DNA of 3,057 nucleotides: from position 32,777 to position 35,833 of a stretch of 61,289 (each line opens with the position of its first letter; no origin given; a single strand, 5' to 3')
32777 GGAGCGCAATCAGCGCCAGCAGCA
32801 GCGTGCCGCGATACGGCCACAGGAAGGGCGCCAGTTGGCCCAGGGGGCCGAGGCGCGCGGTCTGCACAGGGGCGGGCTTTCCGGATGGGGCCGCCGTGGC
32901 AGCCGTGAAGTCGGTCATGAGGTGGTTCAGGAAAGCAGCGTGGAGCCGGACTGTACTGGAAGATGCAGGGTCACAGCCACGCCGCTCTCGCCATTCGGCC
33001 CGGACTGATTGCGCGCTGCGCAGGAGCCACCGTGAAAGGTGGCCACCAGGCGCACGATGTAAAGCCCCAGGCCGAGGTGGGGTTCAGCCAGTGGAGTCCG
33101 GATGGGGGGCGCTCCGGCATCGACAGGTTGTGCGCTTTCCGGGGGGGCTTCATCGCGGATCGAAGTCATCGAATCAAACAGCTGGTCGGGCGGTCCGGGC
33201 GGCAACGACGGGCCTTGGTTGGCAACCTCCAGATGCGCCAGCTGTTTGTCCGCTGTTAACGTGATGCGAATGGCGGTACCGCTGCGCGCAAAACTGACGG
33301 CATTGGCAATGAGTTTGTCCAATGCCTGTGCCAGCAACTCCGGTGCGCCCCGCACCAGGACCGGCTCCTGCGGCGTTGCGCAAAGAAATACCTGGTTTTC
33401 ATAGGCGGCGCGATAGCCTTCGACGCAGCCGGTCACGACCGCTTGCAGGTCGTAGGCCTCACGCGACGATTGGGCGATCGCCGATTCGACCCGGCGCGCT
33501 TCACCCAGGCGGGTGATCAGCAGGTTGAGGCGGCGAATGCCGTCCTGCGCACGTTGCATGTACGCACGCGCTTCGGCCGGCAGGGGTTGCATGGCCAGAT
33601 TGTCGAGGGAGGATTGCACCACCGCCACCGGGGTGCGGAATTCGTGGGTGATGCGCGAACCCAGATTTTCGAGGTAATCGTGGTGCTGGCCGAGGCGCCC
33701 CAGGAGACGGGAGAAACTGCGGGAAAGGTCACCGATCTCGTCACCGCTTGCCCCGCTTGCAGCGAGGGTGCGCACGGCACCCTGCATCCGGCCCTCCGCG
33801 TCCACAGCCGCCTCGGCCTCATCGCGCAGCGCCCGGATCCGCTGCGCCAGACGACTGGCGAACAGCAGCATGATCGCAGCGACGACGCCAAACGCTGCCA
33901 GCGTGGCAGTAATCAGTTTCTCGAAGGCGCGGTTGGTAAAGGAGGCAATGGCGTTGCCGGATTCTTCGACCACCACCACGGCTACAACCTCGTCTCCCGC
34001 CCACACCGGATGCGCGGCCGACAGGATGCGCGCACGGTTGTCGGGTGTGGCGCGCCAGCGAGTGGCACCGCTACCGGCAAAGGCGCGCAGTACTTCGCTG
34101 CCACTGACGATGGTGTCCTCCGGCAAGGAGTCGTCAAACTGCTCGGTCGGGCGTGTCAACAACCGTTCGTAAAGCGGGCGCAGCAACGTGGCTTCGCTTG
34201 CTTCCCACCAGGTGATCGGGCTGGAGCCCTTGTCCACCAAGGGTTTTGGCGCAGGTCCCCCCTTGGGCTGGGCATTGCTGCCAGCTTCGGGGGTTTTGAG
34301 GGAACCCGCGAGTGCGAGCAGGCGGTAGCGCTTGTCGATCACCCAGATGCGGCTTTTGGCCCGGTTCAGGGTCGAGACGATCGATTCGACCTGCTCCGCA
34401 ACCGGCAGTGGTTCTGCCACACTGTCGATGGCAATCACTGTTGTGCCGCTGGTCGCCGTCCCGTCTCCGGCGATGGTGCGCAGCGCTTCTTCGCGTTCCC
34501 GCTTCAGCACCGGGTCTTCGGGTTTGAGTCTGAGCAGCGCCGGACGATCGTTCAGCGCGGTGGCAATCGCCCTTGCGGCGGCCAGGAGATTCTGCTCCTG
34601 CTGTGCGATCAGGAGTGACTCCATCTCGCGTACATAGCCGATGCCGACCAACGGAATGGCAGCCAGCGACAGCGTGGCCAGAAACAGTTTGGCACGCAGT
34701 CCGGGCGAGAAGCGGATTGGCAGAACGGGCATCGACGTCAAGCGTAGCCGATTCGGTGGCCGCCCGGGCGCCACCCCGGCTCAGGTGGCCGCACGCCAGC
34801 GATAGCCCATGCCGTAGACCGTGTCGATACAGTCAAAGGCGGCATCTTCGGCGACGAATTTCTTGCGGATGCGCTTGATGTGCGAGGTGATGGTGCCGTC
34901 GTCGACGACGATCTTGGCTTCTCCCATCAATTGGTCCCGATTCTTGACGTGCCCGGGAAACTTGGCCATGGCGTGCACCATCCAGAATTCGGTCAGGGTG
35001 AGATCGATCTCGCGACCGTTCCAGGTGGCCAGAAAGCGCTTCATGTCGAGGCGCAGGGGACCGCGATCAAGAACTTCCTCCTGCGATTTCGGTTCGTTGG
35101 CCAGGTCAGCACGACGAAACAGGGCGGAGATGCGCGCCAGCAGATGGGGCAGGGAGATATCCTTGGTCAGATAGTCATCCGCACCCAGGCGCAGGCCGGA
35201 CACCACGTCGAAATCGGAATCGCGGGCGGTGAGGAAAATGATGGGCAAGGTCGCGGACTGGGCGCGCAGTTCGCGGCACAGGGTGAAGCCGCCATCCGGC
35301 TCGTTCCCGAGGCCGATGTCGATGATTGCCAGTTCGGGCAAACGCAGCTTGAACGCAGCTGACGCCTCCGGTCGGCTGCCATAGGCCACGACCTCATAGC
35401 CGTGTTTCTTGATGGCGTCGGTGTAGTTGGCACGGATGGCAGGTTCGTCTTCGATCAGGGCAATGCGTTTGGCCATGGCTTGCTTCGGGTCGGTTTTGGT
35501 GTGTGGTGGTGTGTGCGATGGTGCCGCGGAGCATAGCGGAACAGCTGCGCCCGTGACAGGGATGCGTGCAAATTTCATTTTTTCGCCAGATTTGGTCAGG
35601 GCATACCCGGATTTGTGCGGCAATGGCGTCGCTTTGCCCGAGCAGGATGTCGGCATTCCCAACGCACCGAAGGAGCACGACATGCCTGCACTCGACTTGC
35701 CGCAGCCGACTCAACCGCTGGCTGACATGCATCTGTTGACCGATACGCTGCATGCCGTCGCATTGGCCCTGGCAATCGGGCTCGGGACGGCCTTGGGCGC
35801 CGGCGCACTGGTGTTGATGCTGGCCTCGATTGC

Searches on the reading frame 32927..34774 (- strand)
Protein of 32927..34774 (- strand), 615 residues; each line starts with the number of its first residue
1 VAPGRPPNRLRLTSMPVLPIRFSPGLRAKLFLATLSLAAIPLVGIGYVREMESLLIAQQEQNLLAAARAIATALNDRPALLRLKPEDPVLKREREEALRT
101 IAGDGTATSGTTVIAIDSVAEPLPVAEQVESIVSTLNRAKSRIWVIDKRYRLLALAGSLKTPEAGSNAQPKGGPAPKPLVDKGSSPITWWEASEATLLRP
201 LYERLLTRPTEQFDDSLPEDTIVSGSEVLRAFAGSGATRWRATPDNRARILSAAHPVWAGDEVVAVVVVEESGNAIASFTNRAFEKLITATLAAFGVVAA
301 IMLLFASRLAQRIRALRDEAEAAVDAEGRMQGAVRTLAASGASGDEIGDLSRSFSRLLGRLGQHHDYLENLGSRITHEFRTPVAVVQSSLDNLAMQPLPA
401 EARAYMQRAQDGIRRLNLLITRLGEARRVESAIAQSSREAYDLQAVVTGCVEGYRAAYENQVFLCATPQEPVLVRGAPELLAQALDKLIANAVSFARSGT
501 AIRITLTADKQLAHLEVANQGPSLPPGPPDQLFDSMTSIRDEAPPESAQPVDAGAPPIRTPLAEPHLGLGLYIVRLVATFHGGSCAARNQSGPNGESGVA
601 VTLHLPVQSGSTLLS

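Call 6: search_protein_families(library=pfam, proteins=[window:32927-34774:-])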
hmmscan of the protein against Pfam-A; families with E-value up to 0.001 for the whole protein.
window:32927-34774:- (615 aa): 2 families
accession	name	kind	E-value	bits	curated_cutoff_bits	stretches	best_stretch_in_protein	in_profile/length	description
PF02518.31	HATPase_c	-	2.9e-11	44.2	26.4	1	478-608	3-110/111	Histidine kinase-, DNA gyrase B-, and HSP90-like ATPase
PF00512.31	HisKA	-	3.3e-08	33.9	26.9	1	373-423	7-57/66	His Kinase A (phospho-acceptor) domain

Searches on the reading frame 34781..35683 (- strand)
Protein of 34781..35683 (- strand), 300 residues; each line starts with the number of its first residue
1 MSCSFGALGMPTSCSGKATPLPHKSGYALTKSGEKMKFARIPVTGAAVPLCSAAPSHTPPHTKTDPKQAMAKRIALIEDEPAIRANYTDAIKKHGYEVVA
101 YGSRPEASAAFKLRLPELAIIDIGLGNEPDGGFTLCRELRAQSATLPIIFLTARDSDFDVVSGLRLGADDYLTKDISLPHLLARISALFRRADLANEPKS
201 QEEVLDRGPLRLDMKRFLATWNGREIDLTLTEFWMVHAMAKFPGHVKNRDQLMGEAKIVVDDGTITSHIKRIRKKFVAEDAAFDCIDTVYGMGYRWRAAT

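Call 6: search_protein_families(library=pfam, proteins=[window:34781-35683:-])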
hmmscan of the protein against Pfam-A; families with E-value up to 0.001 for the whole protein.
window:34781-35683:- (300 aa): 2 families
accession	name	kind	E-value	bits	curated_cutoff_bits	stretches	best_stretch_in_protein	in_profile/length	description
PF00072.30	Response_reg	-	2e-21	76.7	30.2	1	74-185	1-110/111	Response regulator receiver domain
PF00486.34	Trans_reg_C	-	8.8e-12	45.4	26.2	1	223-295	1-76/77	Transcriptional regulatory protein, C terminal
